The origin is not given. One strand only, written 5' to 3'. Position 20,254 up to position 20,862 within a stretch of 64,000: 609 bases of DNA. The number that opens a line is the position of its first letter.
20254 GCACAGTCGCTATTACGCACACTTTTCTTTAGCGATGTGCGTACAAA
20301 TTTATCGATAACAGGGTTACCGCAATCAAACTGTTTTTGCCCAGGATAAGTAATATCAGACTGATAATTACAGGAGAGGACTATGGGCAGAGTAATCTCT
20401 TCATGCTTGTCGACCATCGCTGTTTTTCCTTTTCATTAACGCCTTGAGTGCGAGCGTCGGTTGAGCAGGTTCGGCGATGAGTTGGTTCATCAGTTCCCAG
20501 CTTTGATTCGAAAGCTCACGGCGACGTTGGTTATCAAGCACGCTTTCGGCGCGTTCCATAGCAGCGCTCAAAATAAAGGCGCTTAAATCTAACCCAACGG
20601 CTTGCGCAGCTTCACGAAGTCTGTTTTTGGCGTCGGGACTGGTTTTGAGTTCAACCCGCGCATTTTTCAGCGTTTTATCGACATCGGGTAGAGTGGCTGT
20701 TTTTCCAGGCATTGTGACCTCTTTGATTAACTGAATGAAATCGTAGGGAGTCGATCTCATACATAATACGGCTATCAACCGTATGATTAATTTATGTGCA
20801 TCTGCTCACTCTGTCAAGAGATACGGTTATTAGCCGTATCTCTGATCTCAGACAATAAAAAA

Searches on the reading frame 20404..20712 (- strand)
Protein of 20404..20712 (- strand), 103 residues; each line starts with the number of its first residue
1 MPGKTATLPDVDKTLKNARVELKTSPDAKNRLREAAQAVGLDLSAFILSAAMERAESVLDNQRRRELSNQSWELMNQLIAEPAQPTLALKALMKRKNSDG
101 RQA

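Call 6: search_solved_structures(query=window:20404-20712:-, max_evalue=0.01, show_alignments=3)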
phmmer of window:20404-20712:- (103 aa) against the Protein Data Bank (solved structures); distinct sequences matched with E-value up to 0.01: 5.
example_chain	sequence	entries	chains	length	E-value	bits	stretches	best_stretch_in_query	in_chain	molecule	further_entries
5zgn_A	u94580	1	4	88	3.5e-11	46.4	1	14-96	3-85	KacA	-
6ajm_C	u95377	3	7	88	8.4e-09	38.8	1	15-95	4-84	DUF1778 domain-containing protein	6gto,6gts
6ajn_C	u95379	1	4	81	7e-08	35.9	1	18-95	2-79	DUF1778 domain-containing protein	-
1y9b_A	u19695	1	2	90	0.00011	25.7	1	19-97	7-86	conserved hypothetical protein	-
7zg5_C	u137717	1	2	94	0.0018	21.8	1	16-90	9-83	DUF1778 domain-containing protein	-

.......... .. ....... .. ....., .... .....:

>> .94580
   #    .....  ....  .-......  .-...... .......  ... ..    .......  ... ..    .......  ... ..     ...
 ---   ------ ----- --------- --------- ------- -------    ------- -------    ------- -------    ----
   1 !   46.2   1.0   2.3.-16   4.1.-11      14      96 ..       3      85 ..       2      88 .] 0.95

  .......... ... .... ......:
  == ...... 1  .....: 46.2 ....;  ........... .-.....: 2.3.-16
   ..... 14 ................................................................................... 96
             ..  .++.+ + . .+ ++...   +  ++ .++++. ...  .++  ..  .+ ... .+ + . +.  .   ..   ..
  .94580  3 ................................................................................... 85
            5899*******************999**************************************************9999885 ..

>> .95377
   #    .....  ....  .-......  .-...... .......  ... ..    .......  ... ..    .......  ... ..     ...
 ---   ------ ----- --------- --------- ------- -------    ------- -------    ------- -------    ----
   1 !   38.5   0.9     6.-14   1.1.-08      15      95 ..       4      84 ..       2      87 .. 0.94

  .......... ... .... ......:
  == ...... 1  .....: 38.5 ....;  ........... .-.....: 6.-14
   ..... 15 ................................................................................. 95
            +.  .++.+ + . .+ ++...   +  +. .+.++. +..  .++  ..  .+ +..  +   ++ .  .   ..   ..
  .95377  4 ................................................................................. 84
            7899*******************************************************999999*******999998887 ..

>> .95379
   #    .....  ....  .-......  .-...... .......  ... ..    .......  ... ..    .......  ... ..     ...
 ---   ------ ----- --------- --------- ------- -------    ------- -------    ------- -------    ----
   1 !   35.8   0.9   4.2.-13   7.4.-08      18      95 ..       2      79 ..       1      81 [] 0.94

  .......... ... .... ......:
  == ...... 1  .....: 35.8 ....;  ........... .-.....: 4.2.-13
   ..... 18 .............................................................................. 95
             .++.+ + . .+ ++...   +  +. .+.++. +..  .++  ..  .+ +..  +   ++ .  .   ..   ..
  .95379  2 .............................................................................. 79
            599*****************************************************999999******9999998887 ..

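Call 8: profile_search(protein=window:20404-20712:-)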
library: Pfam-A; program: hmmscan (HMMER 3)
A. the first sequence (103 residues): domains with independent E <= 10: 2; with E <= 0.001: 2
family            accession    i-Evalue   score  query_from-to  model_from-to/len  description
TacA1             PF08681.18    2.8e-17    62.9      19-96          1-78/80  Antitoxin TacA 1-like
NikA-like         PF21983.2     6.5e-06    26.6      16-70          3-61/72  Mobilization protein NikA

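Call 54: search_protein_families(proteins=[window:20404-20712:-], library=ncbifam, max_evalue=0.001)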
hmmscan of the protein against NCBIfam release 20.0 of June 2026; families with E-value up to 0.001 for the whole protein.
window:20404-20712:- (103 aa): 1 family
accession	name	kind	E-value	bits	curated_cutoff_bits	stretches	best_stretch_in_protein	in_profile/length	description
NF041264.1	MobA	equivalog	5.2e-05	23.6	80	1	17-58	4-46/91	plasmid mobilization protein MobA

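Call 55: search_protein_families(proteins=[window:20404-20712:-], library=padloc, max_evalue=0.001)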
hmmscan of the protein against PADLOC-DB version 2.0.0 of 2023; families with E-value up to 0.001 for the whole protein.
window:20404-20712:- (103 aa): 0 families
